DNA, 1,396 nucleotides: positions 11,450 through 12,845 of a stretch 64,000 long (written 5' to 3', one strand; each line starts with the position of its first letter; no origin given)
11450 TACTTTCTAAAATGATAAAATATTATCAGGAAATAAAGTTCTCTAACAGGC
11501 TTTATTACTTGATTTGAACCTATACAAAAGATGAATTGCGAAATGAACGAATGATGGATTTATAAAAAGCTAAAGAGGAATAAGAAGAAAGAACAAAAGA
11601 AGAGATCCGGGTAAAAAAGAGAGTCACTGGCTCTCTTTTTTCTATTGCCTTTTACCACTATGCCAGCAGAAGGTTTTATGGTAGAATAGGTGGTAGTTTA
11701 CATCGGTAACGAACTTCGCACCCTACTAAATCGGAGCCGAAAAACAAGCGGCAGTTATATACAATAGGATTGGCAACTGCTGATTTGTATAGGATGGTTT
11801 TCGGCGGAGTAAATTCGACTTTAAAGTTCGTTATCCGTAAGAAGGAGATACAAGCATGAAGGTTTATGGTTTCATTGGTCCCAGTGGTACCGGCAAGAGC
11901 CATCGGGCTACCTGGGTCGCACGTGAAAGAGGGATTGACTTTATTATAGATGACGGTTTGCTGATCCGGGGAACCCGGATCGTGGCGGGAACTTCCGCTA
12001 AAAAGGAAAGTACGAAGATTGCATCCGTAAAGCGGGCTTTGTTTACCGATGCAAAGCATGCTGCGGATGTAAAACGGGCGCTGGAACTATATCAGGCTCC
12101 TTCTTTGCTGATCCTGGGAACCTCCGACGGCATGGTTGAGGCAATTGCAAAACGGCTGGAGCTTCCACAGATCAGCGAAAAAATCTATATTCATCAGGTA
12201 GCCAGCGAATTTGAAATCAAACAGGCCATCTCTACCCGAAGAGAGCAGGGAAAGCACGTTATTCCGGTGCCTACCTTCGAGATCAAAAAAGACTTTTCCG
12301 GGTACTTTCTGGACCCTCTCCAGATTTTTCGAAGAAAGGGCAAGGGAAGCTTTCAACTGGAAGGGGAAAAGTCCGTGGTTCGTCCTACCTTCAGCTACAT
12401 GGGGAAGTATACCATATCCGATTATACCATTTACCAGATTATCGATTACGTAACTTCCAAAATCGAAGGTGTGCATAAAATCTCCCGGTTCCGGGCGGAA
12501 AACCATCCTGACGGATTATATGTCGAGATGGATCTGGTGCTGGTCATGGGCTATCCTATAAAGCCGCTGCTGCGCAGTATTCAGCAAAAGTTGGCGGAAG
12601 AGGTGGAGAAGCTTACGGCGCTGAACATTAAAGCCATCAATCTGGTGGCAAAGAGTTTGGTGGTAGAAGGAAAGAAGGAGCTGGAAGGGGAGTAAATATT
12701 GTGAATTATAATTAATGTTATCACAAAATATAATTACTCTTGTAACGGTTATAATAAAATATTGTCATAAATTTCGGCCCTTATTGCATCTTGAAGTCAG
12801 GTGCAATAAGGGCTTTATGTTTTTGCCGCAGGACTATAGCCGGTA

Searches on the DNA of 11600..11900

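Call 6: search_rna_families(source=window, start=11600, end=11900, threshold=evalue, max_evalue=10, show_alignments=4)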
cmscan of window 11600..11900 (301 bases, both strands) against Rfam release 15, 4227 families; matches with E-value up to 10: 4.
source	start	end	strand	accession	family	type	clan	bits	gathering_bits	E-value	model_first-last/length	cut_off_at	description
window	11612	11696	-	RF00506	Thr_leader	Cis-reg; leader;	-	17.1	55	0.7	1-118/118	no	Threonine operon leader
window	11628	11665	+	RF01172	sn2343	Gene; snRNA; snoRNA; CD-box;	-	16.2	60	0.4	1-78/78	no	Small nucleolar RNA sn2343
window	11611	11643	+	RF03623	mir-1252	Gene; miRNA;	-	15.5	70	7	1-65/65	no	mir-1252 microRNA precursor family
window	11618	11648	+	RF00489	ctRNA_p42d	Gene; antisense;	-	13.9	50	3.7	1-46/46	no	ctRNA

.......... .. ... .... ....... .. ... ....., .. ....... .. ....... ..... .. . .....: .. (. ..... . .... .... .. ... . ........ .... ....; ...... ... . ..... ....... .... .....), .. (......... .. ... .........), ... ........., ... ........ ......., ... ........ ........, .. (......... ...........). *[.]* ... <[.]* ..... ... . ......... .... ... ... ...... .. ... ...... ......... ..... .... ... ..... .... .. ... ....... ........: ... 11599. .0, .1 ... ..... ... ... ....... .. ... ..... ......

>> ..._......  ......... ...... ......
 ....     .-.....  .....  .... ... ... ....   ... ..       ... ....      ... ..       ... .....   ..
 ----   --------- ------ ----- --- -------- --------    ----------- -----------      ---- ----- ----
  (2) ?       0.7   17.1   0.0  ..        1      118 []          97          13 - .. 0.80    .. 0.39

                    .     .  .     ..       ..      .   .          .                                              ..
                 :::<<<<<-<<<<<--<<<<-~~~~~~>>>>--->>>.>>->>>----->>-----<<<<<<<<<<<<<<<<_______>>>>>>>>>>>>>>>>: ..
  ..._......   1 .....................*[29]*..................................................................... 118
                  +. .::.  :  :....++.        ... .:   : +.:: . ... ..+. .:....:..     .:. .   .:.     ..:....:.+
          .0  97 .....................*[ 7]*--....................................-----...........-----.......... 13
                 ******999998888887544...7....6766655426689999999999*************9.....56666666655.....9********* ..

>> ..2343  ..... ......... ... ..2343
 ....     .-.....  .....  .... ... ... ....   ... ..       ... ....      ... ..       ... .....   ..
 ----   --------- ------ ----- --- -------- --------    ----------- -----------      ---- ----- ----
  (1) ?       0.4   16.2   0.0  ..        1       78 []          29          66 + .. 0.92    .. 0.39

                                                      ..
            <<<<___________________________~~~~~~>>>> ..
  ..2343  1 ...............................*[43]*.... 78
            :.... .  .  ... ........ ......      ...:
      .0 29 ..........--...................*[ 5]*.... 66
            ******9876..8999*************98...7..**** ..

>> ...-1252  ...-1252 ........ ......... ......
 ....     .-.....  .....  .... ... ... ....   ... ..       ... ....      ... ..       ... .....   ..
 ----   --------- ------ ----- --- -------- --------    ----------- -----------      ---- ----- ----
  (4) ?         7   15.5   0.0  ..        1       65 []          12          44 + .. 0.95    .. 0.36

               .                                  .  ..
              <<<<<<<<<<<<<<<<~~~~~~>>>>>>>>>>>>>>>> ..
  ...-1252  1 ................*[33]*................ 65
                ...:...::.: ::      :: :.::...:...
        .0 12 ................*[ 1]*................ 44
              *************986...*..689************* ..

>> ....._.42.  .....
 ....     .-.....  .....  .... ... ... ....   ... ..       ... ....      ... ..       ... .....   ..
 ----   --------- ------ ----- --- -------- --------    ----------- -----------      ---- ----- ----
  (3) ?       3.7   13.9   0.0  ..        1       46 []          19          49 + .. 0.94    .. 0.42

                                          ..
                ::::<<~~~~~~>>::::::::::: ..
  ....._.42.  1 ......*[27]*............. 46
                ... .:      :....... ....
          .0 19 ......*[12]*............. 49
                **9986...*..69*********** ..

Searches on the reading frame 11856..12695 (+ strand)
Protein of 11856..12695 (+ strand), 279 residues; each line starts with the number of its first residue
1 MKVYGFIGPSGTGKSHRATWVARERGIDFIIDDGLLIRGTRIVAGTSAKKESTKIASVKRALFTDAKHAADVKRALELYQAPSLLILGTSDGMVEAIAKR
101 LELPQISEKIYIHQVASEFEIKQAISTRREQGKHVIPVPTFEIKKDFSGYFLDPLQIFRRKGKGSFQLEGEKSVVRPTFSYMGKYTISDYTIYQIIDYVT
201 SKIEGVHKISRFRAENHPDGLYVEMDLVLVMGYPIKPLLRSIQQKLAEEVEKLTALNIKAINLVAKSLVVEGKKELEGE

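Call 15: search_protein_families(library=pfam, proteins=[window:11856-12695:+])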
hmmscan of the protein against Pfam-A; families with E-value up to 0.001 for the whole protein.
window:11856-12695:+ (279 aa): 1 family
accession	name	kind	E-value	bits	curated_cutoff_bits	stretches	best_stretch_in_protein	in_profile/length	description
PF03780.18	Asp23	-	4.6e-08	33.9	28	1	218-265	57-104/108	Asp23 family, cell envelope-related function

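Call 16: find_homologous_proteins(query=window:11856-12695:+)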
Query window:11856-12695:+ (279 aa): 8000 proteins with E <= 0.001 among 8000 candidates; the best 120 are listed.
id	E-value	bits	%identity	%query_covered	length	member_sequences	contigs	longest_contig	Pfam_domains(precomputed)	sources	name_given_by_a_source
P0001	1.5e-174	597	99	100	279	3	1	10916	PF03780.19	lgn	-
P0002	1.5e-160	551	90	99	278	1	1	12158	PF03780.19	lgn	-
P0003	1.8e-158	544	90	99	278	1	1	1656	PF03780.19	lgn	-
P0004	1.0e-144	499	80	98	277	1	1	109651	PF03780.19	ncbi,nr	ncbi:MAG: Asp23/Gls24 family envelope stress response protein [Clostridia bacterium]|nr:Asp23/Gls24 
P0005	8.6e-143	493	81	98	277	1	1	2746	PF03780.19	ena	-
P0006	2.0e-142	491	79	99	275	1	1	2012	PF03780.19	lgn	-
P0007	2.5e-142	491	80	98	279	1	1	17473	PF03780.19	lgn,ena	-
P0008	2.7e-142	491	80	98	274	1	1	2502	PF03780.19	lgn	-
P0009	5.2e-142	490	79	97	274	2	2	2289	PF03780.19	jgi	-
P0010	1.3e-141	489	78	99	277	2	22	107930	PF03780.19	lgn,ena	-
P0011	2.0e-141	488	80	97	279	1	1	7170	PF03780.19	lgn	-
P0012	3.3e-141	488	78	99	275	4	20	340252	PF03780.19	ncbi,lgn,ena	-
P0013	4.8e-141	487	79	100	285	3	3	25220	PF03780.19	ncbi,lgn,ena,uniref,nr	ncbi:MAG TPA: Asp23/Gls24 family envelope stress response protein [Acetivibrio sp.]|uniref:Asp23/Gls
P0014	4.8e-141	487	79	99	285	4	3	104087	PF03780.19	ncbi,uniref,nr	ncbi:Asp23/Gls24 family envelope stress response protein [Acetivibrio straminisolvens]|uniref:Asp23/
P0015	9.3e-141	486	78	100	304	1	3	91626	PF03780.19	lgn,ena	-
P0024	1.1e-139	483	78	100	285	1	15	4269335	PF03780.19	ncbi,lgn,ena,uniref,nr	ncbi:Asp23/Gls24 family envelope stress response protein [Acetivibrio mesophilus]|uniref:Asp23/Gls24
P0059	1.6e-136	472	77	98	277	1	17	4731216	PF03780.19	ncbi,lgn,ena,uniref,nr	ncbi:hypothetical protein CDQ84_10810 [Clostridium thermosuccinogenes]|uniref:Asp23/Gls24 family env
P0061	2.1e-136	472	77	98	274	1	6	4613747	PF03780.19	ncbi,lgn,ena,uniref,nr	ncbi:Asp23/Gls24 family envelope stress response protein [Clostridium sp. BNL1100]|uniref:Asp23/Gls2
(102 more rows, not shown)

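Call 19: find_encoding_contigs(protein=P0024, flank=2500, max_places=1)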
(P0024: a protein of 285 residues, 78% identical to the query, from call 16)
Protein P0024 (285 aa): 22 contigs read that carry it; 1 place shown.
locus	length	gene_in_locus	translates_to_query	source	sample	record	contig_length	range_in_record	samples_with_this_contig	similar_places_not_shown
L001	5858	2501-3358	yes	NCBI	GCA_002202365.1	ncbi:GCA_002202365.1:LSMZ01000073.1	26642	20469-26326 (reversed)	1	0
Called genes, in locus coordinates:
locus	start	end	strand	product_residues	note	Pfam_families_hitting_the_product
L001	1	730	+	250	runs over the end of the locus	PF21778:DUF6873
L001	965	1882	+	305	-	PF08812:YtxC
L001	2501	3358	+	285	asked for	PF03780:Asp23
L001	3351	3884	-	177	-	PF19538:DUF6062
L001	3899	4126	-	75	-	PF19538:DUF6062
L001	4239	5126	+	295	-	PF07934:OGG_N, PF00730:HhH-GPD (weak)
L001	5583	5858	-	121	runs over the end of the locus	PF04020:Phage_holin_4_2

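Call 20: find_encoding_contigs(protein=P0059, flank=2500, max_places=1)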
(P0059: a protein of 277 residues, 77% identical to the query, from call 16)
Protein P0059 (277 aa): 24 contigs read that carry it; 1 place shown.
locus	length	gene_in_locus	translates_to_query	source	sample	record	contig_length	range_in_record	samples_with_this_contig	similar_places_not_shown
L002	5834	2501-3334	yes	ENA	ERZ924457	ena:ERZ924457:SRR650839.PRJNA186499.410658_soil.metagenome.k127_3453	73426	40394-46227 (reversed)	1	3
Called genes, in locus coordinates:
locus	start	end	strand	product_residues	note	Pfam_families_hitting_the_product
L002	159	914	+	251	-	PF21778:DUF6873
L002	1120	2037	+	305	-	PF08812:YtxC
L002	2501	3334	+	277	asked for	PF03780:Asp23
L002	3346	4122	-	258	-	PF19538:DUF6062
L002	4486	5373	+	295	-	PF07934:OGG_N, PF00730:HhH-GPD, PF00633:HHH (faint)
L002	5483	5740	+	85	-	PF11823:Se_S_carrier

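Call 21: find_encoding_contigs(protein=P0061, flank=2500, max_places=1)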
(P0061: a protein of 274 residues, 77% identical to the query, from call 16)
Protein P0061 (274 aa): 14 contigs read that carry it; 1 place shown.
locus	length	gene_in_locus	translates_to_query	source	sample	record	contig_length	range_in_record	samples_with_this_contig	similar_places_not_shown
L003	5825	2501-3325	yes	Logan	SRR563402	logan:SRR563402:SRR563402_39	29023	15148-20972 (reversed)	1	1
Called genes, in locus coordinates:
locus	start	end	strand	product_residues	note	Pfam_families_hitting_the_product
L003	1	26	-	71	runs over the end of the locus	PF04070:DUF378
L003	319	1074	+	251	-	PF21778:DUF6873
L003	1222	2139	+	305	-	PF08812:YtxC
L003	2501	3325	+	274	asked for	PF03780:Asp23 (weak)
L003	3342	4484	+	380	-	PF02702:KdpD, PF00582:Usp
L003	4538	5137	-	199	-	PF02669:KdpC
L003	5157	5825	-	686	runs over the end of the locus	PF00122:E1-E2_ATPase, PF00702:Hydrolase, PF08282:Hydrolase_3 (faint)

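Call 22: find_encoding_contigs(protein=P0004, flank=2500, max_places=1)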
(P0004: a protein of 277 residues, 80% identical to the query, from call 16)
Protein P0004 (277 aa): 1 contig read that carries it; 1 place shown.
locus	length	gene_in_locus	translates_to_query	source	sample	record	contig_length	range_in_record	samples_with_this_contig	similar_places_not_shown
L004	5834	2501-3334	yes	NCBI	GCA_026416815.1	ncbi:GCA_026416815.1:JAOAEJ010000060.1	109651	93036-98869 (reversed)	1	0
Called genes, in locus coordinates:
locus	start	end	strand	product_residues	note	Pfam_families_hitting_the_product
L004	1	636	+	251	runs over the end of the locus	PF21778:DUF6873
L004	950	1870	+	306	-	PF08812:YtxC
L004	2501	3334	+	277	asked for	PF03780:Asp23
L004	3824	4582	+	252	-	PF08722:Tn7_TnsA-like_N (weak)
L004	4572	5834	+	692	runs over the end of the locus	PF09299:Mu-transpos_C (weak)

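Call 25: find_encoding_contigs(protein=P0002, flank=4000, max_places=2)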
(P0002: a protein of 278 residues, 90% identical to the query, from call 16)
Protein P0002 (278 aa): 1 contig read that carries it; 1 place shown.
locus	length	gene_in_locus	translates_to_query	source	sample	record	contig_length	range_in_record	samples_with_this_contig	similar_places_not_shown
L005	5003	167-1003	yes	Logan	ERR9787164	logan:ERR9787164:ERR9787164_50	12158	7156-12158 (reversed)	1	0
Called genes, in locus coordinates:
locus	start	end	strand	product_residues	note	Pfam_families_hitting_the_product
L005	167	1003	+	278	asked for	PF03780:Asp23 (faint)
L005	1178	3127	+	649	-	PF03629:SASA, PF02837:Glyco_hydro_2_N (weak), PF03629:SASA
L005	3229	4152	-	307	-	PF00248:Aldo_ket_red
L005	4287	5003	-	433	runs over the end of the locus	PF05426:Alginate_lyase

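Call 26: find_encoding_contigs(protein=P0001, flank=4000, max_places=2)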
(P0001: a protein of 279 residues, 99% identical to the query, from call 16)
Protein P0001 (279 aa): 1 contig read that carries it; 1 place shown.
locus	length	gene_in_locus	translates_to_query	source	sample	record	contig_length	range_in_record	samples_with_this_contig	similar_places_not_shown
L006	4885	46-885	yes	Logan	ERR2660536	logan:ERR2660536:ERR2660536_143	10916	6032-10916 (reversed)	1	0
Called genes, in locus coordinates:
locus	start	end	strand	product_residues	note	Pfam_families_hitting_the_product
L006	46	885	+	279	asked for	PF03780:Asp23 (faint)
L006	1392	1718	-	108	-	-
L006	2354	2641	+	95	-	-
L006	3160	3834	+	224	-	-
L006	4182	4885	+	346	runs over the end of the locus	-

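Call 64: find_encoding_contigs(protein=P0003, flank=2000, max_places=2)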
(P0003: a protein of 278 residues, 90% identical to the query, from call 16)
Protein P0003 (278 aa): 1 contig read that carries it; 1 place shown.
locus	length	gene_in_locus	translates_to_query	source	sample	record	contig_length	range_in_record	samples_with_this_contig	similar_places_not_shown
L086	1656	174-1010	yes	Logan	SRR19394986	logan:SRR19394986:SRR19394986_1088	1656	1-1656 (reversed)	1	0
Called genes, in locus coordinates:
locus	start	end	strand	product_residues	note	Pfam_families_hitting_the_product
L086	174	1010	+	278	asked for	PF03780:Asp23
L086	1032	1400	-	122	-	PF03734:YkuD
